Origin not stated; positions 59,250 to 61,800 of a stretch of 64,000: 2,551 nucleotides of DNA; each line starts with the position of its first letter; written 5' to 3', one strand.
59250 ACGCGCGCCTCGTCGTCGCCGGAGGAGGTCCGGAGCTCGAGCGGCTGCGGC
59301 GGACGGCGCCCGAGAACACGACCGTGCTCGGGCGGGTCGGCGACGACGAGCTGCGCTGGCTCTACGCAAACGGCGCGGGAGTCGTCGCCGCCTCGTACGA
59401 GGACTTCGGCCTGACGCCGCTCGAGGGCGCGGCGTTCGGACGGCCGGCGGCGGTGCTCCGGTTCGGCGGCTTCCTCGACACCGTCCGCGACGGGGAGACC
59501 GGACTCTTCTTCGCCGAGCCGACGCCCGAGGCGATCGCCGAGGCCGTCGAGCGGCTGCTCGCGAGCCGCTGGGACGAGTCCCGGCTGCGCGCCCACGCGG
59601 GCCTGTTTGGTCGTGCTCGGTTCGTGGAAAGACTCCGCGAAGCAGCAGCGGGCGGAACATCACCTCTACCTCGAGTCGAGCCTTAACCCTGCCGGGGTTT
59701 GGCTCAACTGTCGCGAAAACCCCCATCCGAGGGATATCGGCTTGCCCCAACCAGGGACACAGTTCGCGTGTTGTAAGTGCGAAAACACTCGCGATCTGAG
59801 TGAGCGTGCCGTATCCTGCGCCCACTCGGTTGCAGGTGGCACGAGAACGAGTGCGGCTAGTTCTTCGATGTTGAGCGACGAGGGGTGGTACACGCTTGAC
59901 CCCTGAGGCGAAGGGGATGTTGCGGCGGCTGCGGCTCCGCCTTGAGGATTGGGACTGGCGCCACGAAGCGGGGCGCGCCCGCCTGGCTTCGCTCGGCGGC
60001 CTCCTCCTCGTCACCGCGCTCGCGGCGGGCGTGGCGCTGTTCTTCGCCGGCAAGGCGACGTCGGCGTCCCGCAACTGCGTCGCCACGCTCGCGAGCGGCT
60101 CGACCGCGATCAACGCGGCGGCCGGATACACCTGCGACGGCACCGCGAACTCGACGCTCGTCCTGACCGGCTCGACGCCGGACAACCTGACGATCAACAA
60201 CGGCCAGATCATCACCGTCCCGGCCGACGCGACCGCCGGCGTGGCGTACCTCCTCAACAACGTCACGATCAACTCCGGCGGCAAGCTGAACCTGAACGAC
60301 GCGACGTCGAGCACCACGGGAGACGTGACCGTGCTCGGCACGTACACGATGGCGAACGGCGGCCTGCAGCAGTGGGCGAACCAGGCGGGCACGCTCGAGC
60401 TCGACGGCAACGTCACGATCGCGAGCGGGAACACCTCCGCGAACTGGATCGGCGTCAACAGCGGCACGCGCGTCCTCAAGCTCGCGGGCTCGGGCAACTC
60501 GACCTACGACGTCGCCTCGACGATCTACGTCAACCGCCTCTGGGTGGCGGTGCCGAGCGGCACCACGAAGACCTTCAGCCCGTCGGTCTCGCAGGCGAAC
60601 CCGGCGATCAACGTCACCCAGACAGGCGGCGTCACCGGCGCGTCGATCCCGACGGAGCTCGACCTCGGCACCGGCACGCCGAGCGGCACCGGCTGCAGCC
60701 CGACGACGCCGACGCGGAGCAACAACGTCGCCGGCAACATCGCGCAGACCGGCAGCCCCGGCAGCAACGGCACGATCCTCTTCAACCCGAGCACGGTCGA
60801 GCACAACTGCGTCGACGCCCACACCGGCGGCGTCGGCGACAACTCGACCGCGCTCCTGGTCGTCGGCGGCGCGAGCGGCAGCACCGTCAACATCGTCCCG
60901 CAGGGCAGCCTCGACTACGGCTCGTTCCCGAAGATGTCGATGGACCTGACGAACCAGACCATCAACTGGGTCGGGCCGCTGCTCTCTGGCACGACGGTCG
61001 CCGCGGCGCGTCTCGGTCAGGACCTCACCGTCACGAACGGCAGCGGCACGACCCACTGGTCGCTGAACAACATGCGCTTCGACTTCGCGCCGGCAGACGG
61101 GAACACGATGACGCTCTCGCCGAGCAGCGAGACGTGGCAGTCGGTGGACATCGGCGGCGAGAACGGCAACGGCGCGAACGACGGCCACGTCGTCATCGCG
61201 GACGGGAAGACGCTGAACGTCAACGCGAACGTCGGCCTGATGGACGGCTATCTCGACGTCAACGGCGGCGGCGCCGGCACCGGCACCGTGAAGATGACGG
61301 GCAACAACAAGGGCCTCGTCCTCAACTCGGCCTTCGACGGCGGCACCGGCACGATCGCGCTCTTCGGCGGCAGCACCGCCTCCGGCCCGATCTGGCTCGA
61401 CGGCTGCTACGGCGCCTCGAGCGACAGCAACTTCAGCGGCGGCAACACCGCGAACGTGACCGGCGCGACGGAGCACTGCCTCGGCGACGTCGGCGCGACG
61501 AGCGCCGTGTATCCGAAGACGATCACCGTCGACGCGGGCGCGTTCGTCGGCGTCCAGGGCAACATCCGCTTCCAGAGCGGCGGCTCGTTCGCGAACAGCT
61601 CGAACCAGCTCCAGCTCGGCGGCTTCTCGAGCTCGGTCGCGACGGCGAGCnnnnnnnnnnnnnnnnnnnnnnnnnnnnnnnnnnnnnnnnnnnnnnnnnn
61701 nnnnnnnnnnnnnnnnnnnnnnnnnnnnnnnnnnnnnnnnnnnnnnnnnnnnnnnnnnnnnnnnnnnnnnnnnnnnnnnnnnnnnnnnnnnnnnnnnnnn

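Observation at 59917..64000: Giant open reading frame missing from the supplied ORF track; the track shows only its shadow frames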

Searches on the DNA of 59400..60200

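Call 88: search_rna_families(source=window, start=59400, end=60200, threshold=evalue, max_evalue=1)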
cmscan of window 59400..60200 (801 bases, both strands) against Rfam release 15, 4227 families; matches with E-value up to 1: 0.
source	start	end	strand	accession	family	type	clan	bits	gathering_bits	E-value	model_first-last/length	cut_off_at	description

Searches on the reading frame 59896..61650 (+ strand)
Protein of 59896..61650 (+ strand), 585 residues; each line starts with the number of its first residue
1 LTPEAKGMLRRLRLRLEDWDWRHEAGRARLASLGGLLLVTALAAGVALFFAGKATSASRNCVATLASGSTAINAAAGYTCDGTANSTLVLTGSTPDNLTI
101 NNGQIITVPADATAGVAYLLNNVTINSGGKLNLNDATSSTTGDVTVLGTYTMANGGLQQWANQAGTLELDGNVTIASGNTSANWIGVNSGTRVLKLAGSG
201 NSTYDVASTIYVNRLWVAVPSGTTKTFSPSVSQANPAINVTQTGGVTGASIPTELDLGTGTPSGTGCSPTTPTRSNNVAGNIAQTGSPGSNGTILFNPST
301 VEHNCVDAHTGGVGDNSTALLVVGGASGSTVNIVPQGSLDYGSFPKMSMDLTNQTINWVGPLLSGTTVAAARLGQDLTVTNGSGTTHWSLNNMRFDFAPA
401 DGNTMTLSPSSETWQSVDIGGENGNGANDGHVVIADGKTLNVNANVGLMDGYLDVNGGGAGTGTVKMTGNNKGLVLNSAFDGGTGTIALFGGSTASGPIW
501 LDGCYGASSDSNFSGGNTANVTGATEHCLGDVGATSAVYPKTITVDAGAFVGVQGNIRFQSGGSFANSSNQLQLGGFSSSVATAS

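Call 43: find_homologous_proteins(query=A1, max_evalue=0.01)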
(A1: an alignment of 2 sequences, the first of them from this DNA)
Query A1 (2 sequences): 8000 candidates shared short words with the query, none scored E <= 0.01.
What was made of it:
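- Tried and rejected: With the N-terminal two-sequence profile it scored nothing at all, because the low-complexity words saturate the candidate list (call 43).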

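Call 53: find_related_loci(query=A1, collection=genome_contigs, flank=10000)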
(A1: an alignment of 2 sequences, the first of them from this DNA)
Query A1 (576 aa) in genome_contigs; peptide patterns used: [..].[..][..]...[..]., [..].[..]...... (x = any residue, [..] = any of these).
487 stretches matched a pattern; 1 encode a relative of the query (tblastn E <= 1e-3); 1 distinct loci.
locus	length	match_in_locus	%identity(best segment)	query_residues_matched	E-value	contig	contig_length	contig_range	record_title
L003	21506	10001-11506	39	1-575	3e-68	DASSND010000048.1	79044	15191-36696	MAG TPA_asm: Gaiellaceae bacterium isolate SMAG_U1216 k141_1775636, whole genome shotgun sequence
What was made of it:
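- Tried and rejected: The second found only the sister MAG (call 53).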

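Call 75: predict_structure(alignment_id=A4)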
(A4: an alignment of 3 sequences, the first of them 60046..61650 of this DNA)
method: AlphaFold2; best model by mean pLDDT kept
length: 535 residues; sequences in the alignment: 3
mean_pLDDT: 40.7   pTM: 0.35
mean pLDDT of the five models: 40.7, 40.7, 39.4, 39.1, 37.8
residues with pLDDT >= 90: 0; 70-90: 0; 50-70: 111; < 50: 424
segments of 3 or more residues with pLDDT < 50: 1-46, 60-67, 84-94, 97-115, 121-141, 155-164, 169-174, 176-280, 285-368, 370-380, 419-422, 442-449, 451-535
pLDDT, mean of each block of 10 residues (from residue 1): 26 33 33 40 51 55 47 54 43 45 43 50 42 38 53 48 50 44 27 25 41 28 24 32 36 26 31 44 45 42 47 30 38 32 38 41 45 41 60 54 59 57 52 54 45 39 36 30 38 46 34 27 29 24
secondary structure, 60 per line:
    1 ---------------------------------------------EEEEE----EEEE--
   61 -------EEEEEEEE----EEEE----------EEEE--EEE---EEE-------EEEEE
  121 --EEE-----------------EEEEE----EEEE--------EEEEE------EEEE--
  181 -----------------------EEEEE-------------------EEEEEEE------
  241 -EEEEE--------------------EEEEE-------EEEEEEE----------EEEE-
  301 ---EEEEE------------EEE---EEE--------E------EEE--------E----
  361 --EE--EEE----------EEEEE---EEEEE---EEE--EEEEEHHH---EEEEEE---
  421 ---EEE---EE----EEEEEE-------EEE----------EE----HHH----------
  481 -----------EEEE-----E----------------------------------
elements in order: E46-50 E55-58 E68-75 E80-83 E94-97 E100-102 E106-108 E116-120 E123-125 E143-147 E152-155 E164-168 E175-178 E204-208 E228-234 E242-246 E267-271 E279-285 E296-299 E304-308 E321-323 E327-329 E345-347 E367-369 E380-384 E388-392 E396-398 E401-405 E412-417 E424-426 E436-441 E449-451 E492-495
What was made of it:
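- On Right-handed parallel beta-helix (pectin-lyase-like fold): The model for aa 51-585 is unreliable (call 75).
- Tried and rejected: AF2 on aa 51-585 with three sequences failed (mean pLDDT 41, call 75).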
